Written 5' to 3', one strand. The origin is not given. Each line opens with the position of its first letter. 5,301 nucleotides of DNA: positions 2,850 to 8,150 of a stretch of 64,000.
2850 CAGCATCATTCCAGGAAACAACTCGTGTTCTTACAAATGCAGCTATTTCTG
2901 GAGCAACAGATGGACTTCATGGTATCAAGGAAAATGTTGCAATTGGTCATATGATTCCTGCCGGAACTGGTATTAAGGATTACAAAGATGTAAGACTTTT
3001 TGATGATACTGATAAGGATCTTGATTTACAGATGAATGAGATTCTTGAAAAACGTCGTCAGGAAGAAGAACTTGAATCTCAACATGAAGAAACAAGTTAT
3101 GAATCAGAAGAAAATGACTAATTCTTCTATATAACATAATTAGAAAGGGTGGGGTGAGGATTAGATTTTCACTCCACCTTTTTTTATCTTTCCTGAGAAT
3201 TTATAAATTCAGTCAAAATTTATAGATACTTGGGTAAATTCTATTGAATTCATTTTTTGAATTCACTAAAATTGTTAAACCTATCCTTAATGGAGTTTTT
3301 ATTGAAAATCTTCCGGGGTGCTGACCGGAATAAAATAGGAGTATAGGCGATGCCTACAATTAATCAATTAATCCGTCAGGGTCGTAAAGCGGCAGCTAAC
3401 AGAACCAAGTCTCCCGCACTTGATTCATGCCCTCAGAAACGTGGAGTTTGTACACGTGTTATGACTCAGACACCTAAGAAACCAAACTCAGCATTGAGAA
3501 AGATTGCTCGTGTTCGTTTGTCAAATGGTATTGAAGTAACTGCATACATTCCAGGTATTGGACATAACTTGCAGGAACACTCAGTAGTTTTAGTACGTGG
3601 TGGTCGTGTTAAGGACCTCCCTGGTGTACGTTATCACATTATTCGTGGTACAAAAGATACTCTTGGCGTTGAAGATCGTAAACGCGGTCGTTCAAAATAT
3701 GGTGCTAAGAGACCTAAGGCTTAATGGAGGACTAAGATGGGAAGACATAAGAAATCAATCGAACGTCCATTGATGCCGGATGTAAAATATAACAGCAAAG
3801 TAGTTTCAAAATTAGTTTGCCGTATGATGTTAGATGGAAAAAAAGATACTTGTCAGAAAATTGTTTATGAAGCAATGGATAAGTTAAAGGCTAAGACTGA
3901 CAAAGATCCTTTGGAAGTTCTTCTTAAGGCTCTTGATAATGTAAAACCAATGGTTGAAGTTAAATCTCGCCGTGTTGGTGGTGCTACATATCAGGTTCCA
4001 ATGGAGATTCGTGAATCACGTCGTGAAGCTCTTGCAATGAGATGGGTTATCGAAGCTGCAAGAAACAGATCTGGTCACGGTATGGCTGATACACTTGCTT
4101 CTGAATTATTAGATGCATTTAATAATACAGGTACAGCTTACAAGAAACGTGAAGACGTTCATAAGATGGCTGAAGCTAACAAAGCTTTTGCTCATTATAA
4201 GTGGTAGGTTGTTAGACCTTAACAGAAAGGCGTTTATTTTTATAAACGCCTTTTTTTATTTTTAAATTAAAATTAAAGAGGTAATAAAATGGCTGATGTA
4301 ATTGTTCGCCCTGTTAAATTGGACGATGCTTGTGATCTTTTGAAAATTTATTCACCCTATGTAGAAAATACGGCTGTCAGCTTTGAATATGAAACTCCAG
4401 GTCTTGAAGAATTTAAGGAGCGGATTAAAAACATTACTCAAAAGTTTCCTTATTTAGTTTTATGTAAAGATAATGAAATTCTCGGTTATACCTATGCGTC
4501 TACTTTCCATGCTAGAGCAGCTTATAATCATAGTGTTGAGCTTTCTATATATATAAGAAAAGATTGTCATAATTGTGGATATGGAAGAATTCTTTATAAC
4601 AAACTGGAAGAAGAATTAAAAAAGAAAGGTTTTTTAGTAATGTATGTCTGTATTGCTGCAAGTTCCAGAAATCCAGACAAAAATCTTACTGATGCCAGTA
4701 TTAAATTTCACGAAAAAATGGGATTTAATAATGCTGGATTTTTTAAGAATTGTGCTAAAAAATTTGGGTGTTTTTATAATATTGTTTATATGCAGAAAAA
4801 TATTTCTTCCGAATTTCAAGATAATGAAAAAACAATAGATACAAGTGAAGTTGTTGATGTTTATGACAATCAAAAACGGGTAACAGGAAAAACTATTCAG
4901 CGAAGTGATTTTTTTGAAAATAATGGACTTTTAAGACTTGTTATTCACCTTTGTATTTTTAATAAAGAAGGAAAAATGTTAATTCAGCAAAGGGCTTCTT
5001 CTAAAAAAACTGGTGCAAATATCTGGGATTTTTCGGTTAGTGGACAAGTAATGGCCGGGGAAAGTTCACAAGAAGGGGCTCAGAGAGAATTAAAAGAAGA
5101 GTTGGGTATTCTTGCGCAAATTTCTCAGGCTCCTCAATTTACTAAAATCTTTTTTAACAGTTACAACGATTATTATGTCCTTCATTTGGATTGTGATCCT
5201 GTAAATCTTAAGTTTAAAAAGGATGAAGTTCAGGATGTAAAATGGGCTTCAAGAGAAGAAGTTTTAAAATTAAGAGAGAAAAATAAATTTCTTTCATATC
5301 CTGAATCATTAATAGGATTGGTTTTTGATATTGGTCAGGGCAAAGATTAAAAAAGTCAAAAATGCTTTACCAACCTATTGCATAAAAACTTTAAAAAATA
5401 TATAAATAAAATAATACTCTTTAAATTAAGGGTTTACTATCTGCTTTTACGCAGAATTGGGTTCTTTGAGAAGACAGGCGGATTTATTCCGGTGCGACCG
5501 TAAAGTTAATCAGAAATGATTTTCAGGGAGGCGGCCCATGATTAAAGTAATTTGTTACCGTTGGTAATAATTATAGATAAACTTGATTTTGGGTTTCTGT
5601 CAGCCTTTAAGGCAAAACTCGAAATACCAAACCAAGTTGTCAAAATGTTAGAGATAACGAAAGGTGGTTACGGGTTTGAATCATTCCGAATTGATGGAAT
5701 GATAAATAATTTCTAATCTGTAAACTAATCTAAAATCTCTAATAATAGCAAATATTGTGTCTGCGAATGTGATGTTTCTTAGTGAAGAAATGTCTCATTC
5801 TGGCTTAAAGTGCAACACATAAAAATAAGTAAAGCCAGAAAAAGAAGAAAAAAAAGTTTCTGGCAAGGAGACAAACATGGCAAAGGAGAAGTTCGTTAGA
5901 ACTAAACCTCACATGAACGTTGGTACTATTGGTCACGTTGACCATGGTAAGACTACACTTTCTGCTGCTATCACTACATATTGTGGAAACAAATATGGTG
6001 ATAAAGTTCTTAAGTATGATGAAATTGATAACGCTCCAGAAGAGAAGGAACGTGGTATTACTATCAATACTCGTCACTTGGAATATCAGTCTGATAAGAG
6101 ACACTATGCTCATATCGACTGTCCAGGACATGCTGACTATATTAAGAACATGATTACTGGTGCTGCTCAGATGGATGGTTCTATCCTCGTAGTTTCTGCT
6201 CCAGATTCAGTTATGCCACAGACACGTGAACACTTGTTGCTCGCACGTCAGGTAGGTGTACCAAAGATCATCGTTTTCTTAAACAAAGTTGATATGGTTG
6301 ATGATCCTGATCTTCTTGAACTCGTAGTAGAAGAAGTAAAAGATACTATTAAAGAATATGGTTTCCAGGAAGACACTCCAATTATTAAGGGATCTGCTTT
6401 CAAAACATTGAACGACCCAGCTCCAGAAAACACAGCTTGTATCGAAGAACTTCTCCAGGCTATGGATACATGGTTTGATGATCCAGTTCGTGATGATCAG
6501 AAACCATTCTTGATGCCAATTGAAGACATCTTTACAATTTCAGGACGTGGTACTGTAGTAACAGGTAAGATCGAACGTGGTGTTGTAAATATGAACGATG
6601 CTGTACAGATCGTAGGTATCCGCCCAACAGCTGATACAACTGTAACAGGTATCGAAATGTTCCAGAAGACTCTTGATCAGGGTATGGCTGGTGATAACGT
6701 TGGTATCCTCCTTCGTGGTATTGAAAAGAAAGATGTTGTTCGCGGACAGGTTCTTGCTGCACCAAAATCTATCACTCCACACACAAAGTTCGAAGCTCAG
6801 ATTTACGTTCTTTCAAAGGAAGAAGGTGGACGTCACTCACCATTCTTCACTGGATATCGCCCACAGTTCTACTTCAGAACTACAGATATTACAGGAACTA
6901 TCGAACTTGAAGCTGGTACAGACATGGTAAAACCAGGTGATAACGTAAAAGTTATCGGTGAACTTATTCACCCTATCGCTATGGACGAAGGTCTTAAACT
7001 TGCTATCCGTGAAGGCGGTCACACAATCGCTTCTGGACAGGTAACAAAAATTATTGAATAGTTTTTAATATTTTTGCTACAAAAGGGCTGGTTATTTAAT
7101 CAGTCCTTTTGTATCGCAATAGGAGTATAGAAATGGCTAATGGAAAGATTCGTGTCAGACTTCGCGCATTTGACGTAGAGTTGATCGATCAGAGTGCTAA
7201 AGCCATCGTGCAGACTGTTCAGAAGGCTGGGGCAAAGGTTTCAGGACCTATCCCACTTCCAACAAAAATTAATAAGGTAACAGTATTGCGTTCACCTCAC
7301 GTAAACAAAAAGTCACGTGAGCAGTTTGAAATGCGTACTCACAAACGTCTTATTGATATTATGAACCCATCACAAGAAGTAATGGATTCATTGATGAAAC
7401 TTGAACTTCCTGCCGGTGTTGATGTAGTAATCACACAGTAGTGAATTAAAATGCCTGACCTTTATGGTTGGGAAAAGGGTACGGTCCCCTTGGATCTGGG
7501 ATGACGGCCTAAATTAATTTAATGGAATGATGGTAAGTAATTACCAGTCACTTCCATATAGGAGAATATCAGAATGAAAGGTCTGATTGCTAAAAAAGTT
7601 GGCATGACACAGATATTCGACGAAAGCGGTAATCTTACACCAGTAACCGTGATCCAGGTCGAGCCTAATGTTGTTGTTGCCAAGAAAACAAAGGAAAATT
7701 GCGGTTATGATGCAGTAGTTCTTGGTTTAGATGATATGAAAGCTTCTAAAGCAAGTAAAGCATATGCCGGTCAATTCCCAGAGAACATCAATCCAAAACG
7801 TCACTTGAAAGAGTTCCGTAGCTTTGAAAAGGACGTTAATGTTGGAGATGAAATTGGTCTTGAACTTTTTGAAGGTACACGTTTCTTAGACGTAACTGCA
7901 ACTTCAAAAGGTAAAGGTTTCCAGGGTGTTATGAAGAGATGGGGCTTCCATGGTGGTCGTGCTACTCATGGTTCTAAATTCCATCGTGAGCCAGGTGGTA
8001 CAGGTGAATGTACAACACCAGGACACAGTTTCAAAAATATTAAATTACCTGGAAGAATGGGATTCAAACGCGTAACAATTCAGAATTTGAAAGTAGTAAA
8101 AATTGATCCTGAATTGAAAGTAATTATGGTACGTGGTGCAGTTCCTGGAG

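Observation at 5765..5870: Mutually exclusive stems abutting the tuf Shine-Dalgarno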

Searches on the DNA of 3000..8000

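Call 3: search_rna_families(source=window, start=3000, end=8000, threshold=evalue, max_evalue=1, show_alignments=3)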
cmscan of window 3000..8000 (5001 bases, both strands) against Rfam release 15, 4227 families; matches with E-value up to 1: 4.
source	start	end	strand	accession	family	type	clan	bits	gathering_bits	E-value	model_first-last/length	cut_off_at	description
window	3088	3191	+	RF00558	L20_leader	Cis-reg; leader;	-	29.5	58.7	0.0074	1-127/127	no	Ribosomal protein L20 leader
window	7068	7126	+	RF00713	mir-239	Gene; miRNA;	-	25.6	49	0.028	1-74/74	no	mir-239 microRNA precursor family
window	5170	5239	+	RF00656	mir-205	Gene; miRNA;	-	25.3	55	0.0084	1-75/75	no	mir-205 microRNA precursor family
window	4176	4263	+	RF00558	L20_leader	Cis-reg; leader;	-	23.4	58.7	0.25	1-127/127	no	Ribosomal protein L20 leader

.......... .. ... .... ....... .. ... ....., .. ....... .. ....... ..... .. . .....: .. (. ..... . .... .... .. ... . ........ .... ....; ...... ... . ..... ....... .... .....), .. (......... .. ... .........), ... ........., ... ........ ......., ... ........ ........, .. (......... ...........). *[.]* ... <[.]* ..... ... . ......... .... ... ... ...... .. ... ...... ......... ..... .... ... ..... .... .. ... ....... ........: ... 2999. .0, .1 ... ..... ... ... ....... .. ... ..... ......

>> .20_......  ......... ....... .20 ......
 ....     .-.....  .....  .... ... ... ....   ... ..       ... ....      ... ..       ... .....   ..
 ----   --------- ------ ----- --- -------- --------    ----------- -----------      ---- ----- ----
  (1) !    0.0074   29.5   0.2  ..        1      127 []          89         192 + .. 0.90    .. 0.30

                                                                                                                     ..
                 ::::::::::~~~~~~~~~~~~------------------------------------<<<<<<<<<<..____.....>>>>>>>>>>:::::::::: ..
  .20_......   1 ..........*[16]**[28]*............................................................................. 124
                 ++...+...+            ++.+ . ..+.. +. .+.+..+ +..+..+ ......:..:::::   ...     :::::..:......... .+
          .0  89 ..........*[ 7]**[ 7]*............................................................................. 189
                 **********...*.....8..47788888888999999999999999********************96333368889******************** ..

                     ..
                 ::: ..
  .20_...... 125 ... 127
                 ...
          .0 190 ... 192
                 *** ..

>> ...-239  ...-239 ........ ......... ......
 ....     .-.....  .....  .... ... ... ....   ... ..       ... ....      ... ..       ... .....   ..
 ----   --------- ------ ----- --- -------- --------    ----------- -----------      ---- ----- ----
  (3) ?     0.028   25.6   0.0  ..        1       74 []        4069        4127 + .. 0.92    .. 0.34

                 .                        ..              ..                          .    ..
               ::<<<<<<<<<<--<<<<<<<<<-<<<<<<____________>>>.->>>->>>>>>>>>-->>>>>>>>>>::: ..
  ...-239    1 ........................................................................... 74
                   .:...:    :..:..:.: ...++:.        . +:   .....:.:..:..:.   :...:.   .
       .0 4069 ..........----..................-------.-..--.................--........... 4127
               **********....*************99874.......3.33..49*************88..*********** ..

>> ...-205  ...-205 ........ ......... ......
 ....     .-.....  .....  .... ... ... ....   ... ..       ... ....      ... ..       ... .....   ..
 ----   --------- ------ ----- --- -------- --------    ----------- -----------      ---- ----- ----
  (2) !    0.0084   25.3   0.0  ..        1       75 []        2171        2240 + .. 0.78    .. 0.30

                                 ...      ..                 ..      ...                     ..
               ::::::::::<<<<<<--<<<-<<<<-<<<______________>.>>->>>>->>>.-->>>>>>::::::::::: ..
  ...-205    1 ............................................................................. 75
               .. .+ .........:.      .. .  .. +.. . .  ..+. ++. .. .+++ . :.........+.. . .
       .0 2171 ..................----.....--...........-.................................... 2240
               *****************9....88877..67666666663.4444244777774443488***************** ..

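Call 28: search_rna_families(source=window, start=5380, end=5900, threshold=evalue, max_evalue=10, show_alignments=4)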
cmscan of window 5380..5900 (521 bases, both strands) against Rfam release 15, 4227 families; matches with E-value up to 10: 5.
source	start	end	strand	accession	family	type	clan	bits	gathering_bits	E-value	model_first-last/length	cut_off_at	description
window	5684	5784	-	RF01195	snR52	Gene; snRNA; snoRNA; CD-box;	-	19.4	45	6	1-92/92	no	Small nucleolar RNA snR52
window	5779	5863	+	RF02891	AgrB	Gene; antisense;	-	17.4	40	2.6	1-84/84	no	ArsR-gov region gene B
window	5691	5732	+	RF00280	SNORD51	Gene; snRNA; snoRNA; CD-box;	CL00054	16.7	50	5.4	1-79/79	no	Small nucleolar RNA SNORD51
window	5533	5596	+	RF00493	snoU2-30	Gene; snRNA; snoRNA; CD-box;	-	16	60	4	1-70/70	no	Small nucleolar RNA U2-30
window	5649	5732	+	RF00300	snoZ221_snoR21b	Gene; snRNA; snoRNA; CD-box;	-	13.2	44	9.3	1-91/91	no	Small nucleolar RNA Z221/R21b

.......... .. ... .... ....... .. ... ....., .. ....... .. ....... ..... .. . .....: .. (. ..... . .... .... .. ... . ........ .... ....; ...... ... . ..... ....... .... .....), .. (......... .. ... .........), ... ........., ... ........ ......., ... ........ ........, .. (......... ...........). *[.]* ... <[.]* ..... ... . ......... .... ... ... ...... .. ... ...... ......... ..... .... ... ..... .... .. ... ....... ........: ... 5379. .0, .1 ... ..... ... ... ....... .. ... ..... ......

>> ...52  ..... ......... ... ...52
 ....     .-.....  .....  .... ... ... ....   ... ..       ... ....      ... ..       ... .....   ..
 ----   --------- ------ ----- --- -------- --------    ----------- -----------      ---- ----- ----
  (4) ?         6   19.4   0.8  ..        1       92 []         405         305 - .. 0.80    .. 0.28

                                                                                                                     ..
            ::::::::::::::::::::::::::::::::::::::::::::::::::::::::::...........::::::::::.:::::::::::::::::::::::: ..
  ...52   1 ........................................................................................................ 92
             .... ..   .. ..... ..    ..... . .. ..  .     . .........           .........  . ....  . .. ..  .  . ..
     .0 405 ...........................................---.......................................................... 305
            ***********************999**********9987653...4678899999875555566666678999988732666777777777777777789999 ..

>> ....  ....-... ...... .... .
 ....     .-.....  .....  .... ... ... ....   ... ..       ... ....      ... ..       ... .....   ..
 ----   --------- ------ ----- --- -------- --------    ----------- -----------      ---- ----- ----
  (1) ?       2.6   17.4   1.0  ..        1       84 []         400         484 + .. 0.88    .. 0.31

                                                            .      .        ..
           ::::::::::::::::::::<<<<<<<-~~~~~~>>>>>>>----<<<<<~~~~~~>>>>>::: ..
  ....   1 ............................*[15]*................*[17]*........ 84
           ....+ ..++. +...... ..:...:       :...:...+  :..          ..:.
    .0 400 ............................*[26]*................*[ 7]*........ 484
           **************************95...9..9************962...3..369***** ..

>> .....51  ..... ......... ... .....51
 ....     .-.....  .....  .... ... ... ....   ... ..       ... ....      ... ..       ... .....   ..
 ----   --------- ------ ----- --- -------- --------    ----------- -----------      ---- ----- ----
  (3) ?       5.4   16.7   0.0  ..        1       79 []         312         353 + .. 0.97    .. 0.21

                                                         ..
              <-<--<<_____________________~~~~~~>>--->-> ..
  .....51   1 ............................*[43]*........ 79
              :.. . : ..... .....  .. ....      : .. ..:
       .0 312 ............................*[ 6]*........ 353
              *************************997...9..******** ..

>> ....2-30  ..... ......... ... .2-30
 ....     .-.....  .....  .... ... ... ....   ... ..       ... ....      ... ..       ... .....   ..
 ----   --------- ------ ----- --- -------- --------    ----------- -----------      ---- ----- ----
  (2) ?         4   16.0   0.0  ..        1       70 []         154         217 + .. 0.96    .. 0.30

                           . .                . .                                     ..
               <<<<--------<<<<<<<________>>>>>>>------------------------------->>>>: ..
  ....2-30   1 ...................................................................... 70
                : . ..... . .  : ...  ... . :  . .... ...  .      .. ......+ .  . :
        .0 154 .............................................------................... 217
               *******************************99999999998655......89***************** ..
